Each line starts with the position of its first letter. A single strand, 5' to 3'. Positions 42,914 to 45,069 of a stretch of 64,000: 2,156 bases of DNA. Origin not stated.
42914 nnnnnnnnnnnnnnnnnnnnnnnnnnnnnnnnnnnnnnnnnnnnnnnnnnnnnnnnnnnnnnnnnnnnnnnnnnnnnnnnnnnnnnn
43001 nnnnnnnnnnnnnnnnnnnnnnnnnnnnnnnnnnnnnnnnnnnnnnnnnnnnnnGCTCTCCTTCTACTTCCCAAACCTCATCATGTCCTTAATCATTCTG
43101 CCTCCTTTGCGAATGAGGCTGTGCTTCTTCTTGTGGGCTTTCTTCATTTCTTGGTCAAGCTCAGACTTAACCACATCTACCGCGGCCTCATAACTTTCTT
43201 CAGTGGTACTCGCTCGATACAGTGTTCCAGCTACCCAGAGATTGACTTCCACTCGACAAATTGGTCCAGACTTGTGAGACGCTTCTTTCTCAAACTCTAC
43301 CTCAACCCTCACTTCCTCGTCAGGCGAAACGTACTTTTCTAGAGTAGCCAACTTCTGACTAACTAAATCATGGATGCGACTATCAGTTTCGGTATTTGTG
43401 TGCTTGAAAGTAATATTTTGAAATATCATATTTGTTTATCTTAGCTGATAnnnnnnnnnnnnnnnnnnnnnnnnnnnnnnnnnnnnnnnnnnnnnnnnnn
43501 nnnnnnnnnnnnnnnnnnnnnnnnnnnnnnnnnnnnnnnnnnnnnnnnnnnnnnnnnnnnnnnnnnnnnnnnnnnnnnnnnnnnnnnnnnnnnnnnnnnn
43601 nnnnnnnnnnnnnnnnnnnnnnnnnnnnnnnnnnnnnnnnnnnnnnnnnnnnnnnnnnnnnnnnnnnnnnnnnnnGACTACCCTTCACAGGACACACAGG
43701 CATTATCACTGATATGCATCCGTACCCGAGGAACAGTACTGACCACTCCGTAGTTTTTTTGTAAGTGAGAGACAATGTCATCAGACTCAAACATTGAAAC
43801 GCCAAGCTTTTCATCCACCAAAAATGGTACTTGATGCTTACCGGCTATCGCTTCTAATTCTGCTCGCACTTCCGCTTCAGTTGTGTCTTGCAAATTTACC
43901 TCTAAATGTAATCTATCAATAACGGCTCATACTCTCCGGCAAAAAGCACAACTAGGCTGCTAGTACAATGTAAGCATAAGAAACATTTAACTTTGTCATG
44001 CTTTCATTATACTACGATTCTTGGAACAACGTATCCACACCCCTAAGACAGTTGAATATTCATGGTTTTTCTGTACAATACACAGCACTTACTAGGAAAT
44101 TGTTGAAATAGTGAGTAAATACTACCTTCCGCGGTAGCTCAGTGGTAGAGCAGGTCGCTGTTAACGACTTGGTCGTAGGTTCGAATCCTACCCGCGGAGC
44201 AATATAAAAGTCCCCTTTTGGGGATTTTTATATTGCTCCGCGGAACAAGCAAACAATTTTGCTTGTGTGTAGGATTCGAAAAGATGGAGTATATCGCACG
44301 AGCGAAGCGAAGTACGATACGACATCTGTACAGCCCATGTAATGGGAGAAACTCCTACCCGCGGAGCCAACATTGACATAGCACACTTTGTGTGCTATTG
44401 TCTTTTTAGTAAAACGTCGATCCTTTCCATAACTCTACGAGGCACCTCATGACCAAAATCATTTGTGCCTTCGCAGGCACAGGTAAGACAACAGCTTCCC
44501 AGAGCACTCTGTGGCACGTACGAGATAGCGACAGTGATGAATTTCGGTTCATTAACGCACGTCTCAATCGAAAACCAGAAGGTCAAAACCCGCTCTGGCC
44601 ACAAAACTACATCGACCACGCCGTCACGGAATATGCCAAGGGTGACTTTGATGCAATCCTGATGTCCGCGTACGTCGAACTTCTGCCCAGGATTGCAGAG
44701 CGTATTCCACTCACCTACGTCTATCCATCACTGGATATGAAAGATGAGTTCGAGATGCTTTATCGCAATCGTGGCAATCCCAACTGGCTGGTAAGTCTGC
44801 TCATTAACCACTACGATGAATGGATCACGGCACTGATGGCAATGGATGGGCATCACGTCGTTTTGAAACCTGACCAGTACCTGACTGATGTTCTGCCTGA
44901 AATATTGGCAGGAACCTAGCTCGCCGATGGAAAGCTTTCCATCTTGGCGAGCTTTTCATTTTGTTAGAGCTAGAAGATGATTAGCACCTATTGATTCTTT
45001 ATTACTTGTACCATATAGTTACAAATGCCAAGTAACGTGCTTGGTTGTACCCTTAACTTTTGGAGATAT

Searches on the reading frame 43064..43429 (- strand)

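Call 31: search_protein_families(library=pfam, proteins=[window:43064-43429:-], max_evalue=0.01)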
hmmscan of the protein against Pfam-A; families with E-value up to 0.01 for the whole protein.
window:43064-43429:- (121 aa): 1 family
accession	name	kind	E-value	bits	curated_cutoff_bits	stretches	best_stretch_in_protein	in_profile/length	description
PF02482.25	Ribosomal_S30AE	-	1.2e-11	45.6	23.7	1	6-102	3-87/88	Sigma 54 modulation protein / S30EA ribosomal protein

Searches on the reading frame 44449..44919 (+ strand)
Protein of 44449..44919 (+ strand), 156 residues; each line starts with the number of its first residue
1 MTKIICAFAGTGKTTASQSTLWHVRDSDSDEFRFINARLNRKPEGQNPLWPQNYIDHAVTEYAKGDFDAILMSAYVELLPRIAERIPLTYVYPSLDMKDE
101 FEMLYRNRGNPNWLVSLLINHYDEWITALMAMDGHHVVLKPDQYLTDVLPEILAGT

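Call 12: search_protein_families(library=phrogs, proteins=[window:44449-44919:+], max_evalue=1)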
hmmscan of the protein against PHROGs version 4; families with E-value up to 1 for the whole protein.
window:44449-44919:+ (156 aa): 2 families
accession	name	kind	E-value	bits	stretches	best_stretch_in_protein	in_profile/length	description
phrog_4182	-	unknown function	3.4e-30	106.4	1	1-152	10-152/243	-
phrog_28605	-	unknown function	0.29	12.6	1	80-128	71-116/119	-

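Call 13: search_protein_families(library=ncbifam, proteins=[window:44449-44919:+], max_evalue=1)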
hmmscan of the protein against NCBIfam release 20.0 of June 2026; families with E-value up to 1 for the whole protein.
window:44449-44919:+ (156 aa): 0 families

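Call 23: find_encoding_contigs(protein=window:44449-44919:+, flank=10000, max_places=3)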
Protein window:44449-44919:+ (156 aa): no gene with exactly this product is on record in the collection.

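Call 31: search_protein_families(library=pfam, proteins=[window:44449-44919:+], max_evalue=0.01)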
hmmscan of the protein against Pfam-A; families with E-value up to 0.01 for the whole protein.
window:44449-44919:+ (156 aa): 0 families

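Call 96: search_protein_families(library=padloc, proteins=[window:44449-44919:+], max_evalue=0.01)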
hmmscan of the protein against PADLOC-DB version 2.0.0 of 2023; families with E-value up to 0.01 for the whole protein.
window:44449-44919:+ (156 aa): 0 families
